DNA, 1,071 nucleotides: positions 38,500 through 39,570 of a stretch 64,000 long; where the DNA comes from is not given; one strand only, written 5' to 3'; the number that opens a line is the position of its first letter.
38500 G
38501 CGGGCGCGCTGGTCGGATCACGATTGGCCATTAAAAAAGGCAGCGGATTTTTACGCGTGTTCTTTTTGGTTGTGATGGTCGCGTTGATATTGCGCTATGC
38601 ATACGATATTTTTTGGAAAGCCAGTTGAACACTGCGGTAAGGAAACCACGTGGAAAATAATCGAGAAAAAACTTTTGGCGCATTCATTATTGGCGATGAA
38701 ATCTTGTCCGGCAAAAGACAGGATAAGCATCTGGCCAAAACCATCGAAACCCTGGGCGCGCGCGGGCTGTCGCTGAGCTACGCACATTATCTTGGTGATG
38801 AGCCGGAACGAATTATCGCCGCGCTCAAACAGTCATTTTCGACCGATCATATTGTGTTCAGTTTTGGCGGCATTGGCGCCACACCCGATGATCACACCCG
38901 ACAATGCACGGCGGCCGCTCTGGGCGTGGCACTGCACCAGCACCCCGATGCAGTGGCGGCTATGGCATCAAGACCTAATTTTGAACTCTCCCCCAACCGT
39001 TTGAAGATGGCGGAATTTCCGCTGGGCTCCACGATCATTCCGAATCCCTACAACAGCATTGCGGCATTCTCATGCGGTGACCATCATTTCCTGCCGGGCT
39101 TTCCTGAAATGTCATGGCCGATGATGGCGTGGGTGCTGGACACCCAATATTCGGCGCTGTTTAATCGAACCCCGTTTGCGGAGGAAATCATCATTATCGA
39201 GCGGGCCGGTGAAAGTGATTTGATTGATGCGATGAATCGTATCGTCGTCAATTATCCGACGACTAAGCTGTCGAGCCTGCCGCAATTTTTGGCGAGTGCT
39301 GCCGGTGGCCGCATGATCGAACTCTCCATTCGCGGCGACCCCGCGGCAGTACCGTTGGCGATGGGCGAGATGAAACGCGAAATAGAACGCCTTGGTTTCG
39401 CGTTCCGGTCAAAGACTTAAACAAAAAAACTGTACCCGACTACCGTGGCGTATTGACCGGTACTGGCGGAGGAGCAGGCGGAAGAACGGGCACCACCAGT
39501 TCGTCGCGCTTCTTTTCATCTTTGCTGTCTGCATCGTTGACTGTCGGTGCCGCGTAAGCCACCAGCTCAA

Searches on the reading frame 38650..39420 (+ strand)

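Call 78: search_protein_families(library=pfam, proteins=[window:38650-39420:+], max_evalue=0.0001)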
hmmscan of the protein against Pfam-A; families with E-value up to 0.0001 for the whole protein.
window:38650-39420:+ (256 aa): 1 family
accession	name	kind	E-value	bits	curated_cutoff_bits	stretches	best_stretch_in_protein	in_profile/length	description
PF00994.29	MoCF_biosynth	-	2.3e-21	76.5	26.6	1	12-163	3-138/144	Probable molybdopterin binding domain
